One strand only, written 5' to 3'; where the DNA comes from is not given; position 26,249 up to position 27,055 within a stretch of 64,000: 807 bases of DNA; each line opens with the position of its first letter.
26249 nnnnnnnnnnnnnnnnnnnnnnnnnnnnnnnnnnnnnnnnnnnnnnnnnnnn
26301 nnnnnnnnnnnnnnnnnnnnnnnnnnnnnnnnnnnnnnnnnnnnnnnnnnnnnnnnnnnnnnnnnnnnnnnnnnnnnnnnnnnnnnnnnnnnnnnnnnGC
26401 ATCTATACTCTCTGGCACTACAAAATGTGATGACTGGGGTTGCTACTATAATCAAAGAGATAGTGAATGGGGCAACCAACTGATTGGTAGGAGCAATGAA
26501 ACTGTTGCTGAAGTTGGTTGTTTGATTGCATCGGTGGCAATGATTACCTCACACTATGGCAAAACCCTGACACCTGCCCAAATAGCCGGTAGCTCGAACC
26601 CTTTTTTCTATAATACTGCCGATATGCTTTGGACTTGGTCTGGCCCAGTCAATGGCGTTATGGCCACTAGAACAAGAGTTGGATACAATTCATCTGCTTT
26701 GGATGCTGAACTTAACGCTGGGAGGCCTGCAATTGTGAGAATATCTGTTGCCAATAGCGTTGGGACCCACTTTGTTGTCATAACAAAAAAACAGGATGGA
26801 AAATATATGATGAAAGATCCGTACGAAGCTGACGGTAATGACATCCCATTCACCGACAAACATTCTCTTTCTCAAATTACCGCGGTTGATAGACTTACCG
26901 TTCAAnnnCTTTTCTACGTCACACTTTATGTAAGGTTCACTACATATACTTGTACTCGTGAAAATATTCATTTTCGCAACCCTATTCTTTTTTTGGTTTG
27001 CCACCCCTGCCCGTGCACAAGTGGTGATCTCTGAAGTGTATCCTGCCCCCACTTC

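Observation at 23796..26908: FtsEX module whose downstream coiled-coil partner carries a papain-fold (C39-like) domain, plus an approx. 100-aa K/E-rich tail on FtsE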

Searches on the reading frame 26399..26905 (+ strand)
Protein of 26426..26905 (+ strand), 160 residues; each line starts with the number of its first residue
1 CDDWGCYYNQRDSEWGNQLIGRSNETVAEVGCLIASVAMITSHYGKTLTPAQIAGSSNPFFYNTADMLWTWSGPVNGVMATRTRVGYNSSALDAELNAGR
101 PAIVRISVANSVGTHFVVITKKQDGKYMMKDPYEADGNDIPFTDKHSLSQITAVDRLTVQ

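Call 5: search_protein_families(library=pfam, proteins=[window:26426-26905:+], max_evalue=10)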
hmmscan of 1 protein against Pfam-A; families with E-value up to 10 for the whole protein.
seq(160 aa): 2 families
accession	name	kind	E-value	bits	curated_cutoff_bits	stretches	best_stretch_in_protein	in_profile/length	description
PF13529.12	Peptidase_C39_2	-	1.4e-08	35.9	24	1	7-133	5-143/143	Peptidase_C39 like family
PF03412.21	Peptidase_C39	-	1.6e-07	31.6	22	1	28-137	9-108/133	Peptidase C39 family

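Call 36: predict_structure(alignment_id=A2)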
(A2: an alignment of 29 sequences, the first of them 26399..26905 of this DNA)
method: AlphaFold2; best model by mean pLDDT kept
length: 169 residues; sequences in the alignment: 29
mean_pLDDT: 95.8   pTM: 0.92
mean pLDDT of the five models: 95.8, 95.3, 95.0, 94.8, 94.0
residues with pLDDT >= 90: 160; 70-90: 6; 50-70: 3; < 50: 0
segments of 3 or more residues with pLDDT < 50: none
pLDDT, mean of each block of 10 residues (from residue 1): 92 97 98 97 98 97 98 96 97 98 98 87 90 98 95 96 97
secondary structure, 60 per line:
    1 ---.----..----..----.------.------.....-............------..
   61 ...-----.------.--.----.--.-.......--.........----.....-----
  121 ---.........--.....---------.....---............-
elements in order: H36-39 H41-52 H59-63 E89-95 H98-106 E111-115 E124-132 E135-139 E160-168

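Call 49: fold_search(model_id=the predicted structure, library=viral)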
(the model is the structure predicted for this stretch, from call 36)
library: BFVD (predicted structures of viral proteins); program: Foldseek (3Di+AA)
matches with E <= 10: 969; with E <= 0.001: 6
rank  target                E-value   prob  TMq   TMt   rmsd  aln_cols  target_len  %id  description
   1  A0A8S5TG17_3          2.7e-07  1.00  0.66  0.10   6.2       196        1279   17  Tail tape measure [Myoviridae sp. ctIty1]
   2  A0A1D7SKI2            1.4e-05  1.00  0.60  0.11   6.6       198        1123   18  Lysozyme [Cyanophage S-RIM14]
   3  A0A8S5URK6            3.1e-04  1.00  0.52  0.37   6.9       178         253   19  Peptidase [Siphoviridae sp. cthae16]
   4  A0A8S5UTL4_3          4.2e-04  1.00  0.55  0.09   5.3       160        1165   17  Morphogenesis protein 1 hydrolase [Myoviridae sp. ctYA416]
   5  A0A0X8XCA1            7.3e-04  1.00  0.56  0.28   5.7       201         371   13  (no name in the UniProt tables at hand)
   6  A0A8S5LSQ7            8.8e-04  1.00  0.51  0.28   7.2       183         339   11  Papain-like cysteine protease AvrRpt2 [Siphoviridae sp. ctMAv2]
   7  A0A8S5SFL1            1.8e-03  1.00  0.47  0.34   6.4       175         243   16  Peptidase [Podoviridae sp. ctZih56]
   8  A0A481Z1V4            2.8e-03  1.00  0.35  0.32   5.8        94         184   12  Uncharacterized protein [Mimivirus LCMiAC02]
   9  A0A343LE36            2.8e-02  0.92  0.30  0.24   5.6       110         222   19  Uncharacterized protein [Leptospira phage LE3]
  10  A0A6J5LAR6            3.0e-02  0.87  0.49  0.13  12.8       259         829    9  Peptidase_C1 domain containing protein [uncultured Caudovirales phage]
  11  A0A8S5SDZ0            4.6e-02  0.96  0.32  0.20   4.7       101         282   16  Peptidase [Siphoviridae sp. ctnpt50]
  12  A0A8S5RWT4            5.2e-02  0.47  0.40  0.32   9.8       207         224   13  Papain fold toxin 1, glutamine deamidase [Siphoviridae sp. ct0Go27]
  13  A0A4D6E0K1            5.9e-02  0.98  0.31  0.49   2.9        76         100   18  (no name in the UniProt tables at hand)
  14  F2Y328                5.9e-02  0.51  0.23  0.19   7.9       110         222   12  (no name in the UniProt tables at hand)
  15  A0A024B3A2            8.5e-02  0.47  0.23  0.30   5.8        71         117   20  Uncharacterized protein [Bacillus phage Hoody T]
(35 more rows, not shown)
